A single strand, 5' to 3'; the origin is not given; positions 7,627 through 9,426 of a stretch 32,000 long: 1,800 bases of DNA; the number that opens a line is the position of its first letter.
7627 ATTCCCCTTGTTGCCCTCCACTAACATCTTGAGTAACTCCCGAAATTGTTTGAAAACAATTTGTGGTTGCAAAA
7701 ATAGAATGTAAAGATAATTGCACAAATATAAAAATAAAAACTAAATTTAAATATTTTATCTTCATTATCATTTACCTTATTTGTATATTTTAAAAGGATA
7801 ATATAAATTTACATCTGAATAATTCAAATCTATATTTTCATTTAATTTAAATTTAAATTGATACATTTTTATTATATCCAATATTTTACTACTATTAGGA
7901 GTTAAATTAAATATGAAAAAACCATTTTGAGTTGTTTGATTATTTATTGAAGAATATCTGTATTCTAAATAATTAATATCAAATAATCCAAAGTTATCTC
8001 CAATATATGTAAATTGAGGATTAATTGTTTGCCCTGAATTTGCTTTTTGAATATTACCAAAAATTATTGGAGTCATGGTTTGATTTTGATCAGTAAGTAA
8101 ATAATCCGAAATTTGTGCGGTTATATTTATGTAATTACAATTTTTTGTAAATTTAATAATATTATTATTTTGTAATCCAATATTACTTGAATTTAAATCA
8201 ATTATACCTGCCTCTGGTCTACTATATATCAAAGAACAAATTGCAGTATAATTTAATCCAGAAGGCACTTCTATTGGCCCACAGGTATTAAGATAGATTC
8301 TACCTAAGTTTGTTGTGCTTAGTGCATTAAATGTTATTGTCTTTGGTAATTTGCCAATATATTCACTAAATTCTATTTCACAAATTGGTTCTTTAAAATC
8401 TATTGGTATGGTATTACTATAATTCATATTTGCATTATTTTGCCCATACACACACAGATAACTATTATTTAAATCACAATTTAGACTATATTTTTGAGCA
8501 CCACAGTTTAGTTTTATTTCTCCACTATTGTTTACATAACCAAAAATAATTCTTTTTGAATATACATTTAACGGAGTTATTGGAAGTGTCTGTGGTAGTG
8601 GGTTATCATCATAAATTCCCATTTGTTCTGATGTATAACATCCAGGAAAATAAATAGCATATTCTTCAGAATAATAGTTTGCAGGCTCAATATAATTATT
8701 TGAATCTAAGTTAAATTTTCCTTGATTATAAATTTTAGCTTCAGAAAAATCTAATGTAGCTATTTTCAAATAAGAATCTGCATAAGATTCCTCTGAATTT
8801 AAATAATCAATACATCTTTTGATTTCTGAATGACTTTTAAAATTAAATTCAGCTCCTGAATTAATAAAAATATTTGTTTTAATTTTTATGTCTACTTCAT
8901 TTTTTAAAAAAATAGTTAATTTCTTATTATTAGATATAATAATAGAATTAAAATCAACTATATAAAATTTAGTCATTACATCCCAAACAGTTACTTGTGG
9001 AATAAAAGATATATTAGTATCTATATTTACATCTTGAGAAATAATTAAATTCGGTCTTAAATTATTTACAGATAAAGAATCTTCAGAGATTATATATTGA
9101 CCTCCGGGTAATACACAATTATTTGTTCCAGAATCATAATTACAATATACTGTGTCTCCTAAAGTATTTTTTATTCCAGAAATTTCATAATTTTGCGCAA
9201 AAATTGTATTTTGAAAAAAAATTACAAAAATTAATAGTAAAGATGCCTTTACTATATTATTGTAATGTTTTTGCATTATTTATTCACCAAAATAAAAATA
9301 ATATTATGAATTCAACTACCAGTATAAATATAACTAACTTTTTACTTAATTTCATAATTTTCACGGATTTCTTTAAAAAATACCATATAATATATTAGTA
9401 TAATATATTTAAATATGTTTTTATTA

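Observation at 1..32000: A 32-kb, single-strand, ~99% coding array encoding only giant anchored and secreted proteins: candidate uncharacterised surface apparatus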

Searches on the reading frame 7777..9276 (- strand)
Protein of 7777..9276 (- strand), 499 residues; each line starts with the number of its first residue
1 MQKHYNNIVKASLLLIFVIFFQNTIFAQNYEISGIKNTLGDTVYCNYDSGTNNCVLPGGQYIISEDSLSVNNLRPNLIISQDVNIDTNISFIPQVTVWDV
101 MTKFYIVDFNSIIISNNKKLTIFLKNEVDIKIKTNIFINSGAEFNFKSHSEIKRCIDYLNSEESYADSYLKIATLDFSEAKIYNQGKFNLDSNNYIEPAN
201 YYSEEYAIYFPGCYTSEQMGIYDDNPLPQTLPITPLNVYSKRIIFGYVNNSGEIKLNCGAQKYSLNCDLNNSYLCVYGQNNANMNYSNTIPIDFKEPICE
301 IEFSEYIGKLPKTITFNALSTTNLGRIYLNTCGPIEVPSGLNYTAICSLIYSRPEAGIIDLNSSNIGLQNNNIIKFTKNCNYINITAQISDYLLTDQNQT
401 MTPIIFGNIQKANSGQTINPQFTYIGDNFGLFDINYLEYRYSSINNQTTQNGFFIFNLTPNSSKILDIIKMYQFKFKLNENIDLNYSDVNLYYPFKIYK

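Call 5: search_protein_families(library=pfam, proteins=[window:7777-9276:-], max_evalue=0.1)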
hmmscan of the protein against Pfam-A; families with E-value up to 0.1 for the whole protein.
window:7777-9276:- (499 aa): 1 family
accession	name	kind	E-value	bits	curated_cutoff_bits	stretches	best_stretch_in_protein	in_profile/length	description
PF04254.18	DUF432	-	0.098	13.3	21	0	99-133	6-41/123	Protein of unknown function (DUF432)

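Call 6: find_encoding_contigs(protein=window:7777-9276:-, flank=10000, max_places=6)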
Protein window:7777-9276:- (499 aa): 6 contigs read that carry it; 3 places shown.
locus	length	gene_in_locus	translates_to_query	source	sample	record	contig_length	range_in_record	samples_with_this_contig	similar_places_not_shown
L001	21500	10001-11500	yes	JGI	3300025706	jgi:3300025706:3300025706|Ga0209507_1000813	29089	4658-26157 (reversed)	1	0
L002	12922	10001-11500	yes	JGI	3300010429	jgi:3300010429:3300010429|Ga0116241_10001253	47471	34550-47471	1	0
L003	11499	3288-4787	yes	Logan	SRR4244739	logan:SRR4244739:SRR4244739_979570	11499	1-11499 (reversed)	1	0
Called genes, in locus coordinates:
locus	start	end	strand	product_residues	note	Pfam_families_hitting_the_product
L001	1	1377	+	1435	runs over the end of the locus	?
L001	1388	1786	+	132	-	-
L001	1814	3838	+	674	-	-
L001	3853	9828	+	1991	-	PF13620:CarboxypepD_reg (faint)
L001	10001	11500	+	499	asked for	-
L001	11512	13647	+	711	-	-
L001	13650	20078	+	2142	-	PF02369:Big_1 (faint), PF13620:CarboxypepD_reg (weak)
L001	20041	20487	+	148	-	-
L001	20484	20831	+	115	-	-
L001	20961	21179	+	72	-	-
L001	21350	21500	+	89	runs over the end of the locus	PF00216:Bac_DNA_binding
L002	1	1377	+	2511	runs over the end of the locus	PF13620:CarboxypepD_reg (faint), PF17210:SdrD_B (faint), PF17802:SpaA (faint)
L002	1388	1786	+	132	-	-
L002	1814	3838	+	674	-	-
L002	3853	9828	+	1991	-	PF13620:CarboxypepD_reg (faint)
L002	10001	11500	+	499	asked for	-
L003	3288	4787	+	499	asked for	-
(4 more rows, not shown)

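Call 14: search_protein_families(library=ncbifam, proteins=[window:7777-9276:-], max_evalue=0.1)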
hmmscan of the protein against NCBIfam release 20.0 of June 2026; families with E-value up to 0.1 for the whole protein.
window:7777-9276:- (499 aa): 0 families

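Call 61: search_protein_families(library=pfam, proteins=[L001:20041-20487:+, L001:20484-20831:+, L001:20961-21179:+], max_evalue=1)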
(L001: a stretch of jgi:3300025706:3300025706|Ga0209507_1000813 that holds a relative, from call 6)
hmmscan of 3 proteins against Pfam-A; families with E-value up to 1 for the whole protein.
L001:20041-20487:+ (148 aa): 2 families
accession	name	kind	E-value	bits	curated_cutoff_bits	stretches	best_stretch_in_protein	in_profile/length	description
PF00487.30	FA_desaturase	-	0.023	14.9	29.7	1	29-90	116-179/253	Fatty acid desaturase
PF19529.4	DUF6057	-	0.24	10.7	29.8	1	24-82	119-174/569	Family of unknown function (DUF6057)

L001:20484-20831:+ (115 aa): 0 families

L001:20961-21179:+ (72 aa): 2 families
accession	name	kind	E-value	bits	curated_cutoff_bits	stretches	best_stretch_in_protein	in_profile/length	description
PF02656.20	DUF202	-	0.035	15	23.4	1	1-61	11-63/68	Domain of unknown function (DUF202)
PF17272.7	DUF5337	-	0.11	12.7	27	1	5-49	14-56/74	Family of unknown function (DUF5337)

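Call 88: search_protein_families(library=phrogs, proteins=[window:7780-9276:-], max_evalue=0.01)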
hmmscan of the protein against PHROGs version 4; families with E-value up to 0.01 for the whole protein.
window:7780-9276:- (499 aa): 0 families
